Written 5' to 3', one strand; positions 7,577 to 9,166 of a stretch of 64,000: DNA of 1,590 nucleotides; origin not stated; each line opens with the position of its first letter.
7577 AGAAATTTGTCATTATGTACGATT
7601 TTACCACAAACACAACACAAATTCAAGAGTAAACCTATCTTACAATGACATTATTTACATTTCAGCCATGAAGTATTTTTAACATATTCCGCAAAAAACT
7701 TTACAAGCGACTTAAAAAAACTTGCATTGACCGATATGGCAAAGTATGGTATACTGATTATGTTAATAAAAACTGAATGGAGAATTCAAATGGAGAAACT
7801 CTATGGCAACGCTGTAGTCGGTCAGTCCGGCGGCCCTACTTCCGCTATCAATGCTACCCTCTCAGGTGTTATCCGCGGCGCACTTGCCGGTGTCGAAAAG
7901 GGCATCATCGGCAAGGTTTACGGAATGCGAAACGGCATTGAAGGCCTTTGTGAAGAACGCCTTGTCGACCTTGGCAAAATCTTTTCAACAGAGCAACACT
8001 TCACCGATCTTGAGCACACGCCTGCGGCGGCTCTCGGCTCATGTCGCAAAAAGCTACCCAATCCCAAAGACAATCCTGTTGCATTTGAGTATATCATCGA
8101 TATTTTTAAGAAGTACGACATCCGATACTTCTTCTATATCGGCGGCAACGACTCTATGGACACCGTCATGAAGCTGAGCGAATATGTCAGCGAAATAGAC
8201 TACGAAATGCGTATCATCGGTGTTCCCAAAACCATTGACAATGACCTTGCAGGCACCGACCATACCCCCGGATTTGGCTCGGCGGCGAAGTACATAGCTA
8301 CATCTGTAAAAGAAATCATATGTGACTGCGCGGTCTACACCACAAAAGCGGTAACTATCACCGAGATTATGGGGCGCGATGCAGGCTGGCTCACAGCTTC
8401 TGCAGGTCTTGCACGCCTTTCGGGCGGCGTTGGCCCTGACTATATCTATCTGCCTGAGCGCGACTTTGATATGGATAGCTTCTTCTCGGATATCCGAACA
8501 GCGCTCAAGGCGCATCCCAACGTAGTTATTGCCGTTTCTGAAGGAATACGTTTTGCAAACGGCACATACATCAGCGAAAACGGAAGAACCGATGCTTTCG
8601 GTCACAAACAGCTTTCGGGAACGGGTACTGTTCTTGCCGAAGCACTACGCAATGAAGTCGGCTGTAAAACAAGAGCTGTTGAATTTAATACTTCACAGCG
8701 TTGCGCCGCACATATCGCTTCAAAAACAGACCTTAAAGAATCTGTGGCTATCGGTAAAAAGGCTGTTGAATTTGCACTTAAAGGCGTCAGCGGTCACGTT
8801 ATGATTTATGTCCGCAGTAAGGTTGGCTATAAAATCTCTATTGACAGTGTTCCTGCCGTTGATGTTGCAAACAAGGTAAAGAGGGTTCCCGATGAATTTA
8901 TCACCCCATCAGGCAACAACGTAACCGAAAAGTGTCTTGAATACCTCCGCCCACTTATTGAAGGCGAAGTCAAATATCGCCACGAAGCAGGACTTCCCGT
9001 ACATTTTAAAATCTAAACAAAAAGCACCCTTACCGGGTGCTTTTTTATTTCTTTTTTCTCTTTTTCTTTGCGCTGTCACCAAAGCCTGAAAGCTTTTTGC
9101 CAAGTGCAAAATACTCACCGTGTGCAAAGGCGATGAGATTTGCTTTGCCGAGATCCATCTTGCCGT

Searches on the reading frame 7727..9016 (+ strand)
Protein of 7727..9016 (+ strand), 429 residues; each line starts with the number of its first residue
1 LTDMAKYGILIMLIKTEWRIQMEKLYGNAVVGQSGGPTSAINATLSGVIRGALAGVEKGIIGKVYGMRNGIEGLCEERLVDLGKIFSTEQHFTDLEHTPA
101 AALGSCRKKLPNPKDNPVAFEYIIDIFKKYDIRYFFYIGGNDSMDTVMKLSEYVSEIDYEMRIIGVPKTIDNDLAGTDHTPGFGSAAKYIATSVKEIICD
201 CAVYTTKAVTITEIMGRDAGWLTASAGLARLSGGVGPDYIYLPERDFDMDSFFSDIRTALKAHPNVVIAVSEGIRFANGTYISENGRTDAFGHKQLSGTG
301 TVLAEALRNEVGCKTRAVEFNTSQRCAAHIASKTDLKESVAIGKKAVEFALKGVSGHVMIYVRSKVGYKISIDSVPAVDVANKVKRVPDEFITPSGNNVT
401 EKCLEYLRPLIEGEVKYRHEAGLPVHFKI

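Call 69: search_protein_families(library=pfam, proteins=[window:7727-9016:+], max_evalue=0.1)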
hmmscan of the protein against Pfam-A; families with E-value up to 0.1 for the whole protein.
window:7727-9016:+ (429 aa): 1 family
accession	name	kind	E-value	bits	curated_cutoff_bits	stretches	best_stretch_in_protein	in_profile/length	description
PF00365.25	PFK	-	1.2e-56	192.6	30.9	1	30-320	3-249/277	Phosphofructokinase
